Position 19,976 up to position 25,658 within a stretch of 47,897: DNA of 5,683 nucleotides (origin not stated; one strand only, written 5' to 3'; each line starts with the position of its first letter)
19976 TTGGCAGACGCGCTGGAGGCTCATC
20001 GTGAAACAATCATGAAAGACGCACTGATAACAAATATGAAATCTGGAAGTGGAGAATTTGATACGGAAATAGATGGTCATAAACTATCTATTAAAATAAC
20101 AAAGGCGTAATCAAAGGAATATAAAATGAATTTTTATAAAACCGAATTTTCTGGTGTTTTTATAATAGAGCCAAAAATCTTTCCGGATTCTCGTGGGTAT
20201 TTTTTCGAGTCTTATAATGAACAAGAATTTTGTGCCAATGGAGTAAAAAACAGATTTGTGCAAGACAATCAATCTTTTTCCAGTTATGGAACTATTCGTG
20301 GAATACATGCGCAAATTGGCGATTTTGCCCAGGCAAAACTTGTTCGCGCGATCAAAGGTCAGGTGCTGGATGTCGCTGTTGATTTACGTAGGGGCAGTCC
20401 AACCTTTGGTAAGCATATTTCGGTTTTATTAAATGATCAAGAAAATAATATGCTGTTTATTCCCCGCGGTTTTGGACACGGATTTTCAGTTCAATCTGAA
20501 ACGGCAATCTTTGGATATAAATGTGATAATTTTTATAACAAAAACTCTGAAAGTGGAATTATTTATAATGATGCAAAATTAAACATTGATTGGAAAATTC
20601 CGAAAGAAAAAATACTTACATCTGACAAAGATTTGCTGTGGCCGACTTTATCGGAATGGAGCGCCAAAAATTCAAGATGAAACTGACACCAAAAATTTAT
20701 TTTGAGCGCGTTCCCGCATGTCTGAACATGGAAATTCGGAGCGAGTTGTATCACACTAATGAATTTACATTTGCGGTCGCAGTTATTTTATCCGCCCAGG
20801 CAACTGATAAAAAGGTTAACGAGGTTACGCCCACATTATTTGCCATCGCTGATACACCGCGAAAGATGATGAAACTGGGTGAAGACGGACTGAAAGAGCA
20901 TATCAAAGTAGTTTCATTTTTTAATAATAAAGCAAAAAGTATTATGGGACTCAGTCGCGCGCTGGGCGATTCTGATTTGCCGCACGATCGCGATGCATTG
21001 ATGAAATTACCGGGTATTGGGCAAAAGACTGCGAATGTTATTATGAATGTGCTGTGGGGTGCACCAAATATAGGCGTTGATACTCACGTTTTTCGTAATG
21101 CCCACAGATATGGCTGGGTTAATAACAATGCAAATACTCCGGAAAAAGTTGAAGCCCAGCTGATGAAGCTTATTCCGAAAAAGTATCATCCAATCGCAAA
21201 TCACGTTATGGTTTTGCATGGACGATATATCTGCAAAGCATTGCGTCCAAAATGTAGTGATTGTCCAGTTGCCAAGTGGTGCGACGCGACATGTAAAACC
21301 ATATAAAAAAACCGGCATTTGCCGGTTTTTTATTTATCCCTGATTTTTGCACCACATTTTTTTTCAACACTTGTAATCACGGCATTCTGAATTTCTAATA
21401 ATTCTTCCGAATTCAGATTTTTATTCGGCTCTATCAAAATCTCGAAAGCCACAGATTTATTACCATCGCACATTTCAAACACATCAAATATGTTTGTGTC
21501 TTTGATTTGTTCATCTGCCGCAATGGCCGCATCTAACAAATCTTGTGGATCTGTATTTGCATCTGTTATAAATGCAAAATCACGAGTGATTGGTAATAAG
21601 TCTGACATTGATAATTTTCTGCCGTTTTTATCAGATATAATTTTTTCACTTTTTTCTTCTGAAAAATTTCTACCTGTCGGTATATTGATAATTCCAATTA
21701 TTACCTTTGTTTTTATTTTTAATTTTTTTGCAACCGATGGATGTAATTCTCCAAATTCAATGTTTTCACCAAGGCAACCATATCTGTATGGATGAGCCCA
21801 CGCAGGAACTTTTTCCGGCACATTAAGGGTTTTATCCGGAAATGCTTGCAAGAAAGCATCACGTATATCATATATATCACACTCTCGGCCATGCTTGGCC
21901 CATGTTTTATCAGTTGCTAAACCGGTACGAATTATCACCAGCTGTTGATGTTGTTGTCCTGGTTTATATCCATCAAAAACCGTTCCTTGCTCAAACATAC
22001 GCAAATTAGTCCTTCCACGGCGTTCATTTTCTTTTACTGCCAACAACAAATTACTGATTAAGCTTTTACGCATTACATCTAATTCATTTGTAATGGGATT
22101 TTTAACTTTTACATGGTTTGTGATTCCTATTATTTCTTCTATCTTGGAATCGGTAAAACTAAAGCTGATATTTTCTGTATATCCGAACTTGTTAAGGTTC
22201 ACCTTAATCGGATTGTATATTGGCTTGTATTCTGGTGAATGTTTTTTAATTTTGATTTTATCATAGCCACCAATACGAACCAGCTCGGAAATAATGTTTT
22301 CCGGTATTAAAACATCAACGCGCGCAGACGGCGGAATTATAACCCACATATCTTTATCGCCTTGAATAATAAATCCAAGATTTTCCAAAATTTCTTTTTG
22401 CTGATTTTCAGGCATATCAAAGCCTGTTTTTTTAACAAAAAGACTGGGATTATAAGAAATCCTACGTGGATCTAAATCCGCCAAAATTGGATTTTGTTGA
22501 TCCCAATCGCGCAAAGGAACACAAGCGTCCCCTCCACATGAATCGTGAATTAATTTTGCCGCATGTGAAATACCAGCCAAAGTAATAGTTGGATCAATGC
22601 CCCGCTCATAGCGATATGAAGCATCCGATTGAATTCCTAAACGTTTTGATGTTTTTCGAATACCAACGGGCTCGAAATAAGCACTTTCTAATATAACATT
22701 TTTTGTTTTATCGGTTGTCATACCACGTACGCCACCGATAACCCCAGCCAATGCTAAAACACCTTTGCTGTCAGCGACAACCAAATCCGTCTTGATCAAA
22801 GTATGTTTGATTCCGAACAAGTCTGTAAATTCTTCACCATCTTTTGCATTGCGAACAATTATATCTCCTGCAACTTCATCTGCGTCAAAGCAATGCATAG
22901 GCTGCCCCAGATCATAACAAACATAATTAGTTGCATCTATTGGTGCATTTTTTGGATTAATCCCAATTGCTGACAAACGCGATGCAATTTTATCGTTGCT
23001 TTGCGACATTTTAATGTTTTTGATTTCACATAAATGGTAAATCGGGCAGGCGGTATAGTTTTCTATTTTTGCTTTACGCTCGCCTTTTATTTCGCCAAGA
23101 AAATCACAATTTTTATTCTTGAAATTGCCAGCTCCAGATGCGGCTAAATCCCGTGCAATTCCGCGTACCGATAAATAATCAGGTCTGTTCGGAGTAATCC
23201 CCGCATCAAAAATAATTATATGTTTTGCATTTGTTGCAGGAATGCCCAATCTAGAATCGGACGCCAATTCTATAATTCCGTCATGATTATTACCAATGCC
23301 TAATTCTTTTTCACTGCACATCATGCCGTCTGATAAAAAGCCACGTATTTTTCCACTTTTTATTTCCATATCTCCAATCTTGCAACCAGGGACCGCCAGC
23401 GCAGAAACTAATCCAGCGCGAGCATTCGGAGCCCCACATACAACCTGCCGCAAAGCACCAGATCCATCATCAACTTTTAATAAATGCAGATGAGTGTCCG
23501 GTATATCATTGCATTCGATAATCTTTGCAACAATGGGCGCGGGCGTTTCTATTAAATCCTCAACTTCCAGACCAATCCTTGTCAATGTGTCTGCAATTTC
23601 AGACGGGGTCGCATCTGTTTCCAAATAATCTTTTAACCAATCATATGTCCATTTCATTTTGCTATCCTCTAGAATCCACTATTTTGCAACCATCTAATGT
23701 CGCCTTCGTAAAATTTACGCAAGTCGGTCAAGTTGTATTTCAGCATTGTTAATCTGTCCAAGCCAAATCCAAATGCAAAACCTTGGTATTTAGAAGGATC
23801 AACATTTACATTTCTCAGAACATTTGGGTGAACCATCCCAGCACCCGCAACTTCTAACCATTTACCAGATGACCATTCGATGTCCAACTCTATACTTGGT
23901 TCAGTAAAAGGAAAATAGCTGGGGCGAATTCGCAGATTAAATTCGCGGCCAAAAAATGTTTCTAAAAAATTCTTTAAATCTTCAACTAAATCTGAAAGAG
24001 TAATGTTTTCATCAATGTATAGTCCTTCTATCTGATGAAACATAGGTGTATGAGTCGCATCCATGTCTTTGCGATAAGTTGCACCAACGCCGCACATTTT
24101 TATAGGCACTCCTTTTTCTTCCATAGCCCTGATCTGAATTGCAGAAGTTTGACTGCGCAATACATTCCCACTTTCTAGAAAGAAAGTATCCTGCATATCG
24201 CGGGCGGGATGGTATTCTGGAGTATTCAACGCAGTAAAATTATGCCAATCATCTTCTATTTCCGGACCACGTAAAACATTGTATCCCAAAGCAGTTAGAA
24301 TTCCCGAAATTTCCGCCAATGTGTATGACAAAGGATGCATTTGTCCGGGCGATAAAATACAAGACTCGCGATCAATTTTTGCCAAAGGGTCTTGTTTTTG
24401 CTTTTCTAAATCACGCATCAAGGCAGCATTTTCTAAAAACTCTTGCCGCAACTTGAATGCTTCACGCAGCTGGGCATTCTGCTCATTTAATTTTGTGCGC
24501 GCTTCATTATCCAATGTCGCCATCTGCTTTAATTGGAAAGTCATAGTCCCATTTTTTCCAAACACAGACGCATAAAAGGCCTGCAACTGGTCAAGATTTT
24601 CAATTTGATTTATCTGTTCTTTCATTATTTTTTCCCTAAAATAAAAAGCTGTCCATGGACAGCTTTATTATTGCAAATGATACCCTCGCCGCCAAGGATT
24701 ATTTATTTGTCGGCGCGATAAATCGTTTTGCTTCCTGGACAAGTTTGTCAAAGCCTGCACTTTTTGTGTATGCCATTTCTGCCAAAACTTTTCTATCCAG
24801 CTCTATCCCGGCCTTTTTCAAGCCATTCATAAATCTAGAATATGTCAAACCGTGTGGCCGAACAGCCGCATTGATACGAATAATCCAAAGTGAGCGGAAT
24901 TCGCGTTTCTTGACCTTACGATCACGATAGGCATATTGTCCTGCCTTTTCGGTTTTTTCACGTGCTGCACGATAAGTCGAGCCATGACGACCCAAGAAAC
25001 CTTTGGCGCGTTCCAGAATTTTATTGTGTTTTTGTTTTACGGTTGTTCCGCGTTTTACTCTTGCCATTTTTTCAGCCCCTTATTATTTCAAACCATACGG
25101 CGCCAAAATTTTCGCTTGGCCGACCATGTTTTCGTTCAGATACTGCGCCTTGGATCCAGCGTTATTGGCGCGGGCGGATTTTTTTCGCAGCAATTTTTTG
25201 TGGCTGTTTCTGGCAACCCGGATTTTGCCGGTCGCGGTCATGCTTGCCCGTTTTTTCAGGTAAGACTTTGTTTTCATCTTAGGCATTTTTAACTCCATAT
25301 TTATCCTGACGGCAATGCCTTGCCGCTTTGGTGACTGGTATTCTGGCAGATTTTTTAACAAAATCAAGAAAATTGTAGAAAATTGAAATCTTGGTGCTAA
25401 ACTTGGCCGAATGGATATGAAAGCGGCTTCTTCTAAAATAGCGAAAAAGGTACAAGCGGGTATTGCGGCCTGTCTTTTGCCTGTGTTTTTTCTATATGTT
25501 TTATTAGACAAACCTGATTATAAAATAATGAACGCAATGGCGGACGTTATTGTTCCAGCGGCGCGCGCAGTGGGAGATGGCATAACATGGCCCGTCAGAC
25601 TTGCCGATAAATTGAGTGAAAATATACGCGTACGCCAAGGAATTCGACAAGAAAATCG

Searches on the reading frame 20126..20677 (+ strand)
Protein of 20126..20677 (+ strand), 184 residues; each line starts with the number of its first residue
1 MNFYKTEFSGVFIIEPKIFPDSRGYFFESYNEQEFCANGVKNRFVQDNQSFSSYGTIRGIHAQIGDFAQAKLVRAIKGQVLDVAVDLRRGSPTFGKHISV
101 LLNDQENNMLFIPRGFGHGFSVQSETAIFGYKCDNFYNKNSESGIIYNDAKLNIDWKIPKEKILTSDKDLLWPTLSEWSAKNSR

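Call 28: search_protein_families(library=pfam, proteins=[window:20126-20677:+], max_evalue=0.0001)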
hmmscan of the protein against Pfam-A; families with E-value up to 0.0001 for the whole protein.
window:20126-20677:+ (184 aa): 1 family
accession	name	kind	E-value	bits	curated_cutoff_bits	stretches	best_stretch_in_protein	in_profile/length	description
PF00908.23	dTDP_sugar_isom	-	6.8e-67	224.8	27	1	5-177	1-168/168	dTDP-4-dehydrorhamnose 3,5-epimerase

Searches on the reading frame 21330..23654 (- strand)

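Call 28: search_protein_families(library=pfam, proteins=[window:21330-23654:-], max_evalue=0.0001)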
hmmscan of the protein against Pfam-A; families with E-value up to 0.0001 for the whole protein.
window:21330-23654:- (774 aa): 5 families
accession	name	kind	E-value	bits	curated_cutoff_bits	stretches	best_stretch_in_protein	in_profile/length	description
PF03483.22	B3_4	-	1.4e-57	194.6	29.3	1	202-374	1-174/174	B3/4 domain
PF17759.6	tRNA_synthFbeta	-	1.9e-27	96.6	22.4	1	481-657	23-213/214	Phenylalanyl tRNA synthetase beta chain CLM domain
PF03484.21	B5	-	7.6e-16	58.5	28.6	1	402-464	4-67/67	tRNA synthetase B5 domain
PF01588.26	tRNA_bind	-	1.7e-14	54.1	27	1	42-137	3-94/96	Putative tRNA binding domain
PF03147.19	FDX-ACB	-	8.6e-12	45.8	31.1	1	688-772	5-94/94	Ferredoxin-fold anticodon binding domain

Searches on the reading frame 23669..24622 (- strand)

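Call 28: search_protein_families(library=pfam, proteins=[window:23669-24622:-], max_evalue=0.0001)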
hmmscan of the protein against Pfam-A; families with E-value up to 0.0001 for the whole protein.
window:23669-24622:- (317 aa): 2 families
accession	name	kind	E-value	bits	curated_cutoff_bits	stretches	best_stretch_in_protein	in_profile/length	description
PF01409.25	tRNA-synt_2d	-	4.8e-91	305.1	19.8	1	90-314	11-245/246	tRNA synthetases class II core domain (F)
PF02912.23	Phe_tRNA-synt_N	-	3.9e-07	30.4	22.3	1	8-70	1-67/69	Aminoacyl tRNA synthetase class II, N-terminal domain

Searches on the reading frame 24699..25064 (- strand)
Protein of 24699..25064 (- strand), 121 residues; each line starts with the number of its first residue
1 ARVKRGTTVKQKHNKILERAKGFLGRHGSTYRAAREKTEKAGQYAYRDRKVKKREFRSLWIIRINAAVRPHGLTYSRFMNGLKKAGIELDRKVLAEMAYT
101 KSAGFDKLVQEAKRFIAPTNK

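Call 28: search_protein_families(library=pfam, proteins=[window:24699-25064:-], max_evalue=0.0001)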
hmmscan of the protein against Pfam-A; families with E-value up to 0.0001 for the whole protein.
window:24699-25064:- (121 aa): 1 family
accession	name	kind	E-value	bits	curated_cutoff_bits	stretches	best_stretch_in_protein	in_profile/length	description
PF00453.23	Ribosomal_L20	-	1.2e-44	151.2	30.8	1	2-108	1-107/107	Ribosomal protein L20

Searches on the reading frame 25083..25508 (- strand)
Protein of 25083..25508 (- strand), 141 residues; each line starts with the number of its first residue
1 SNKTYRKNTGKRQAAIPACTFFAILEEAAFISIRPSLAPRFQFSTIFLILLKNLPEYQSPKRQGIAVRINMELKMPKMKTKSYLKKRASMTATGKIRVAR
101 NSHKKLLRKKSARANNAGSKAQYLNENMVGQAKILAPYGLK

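Call 28: search_protein_families(library=pfam, proteins=[window:25083-25508:-], max_evalue=0.0001)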
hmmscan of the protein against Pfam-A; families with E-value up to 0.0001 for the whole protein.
window:25083-25508:- (141 aa): 1 family
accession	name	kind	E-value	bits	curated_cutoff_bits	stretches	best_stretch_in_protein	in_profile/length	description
PF01632.24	Ribosomal_L35p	-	2.8e-10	40.9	28.9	1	76-132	1-57/61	Ribosomal protein L35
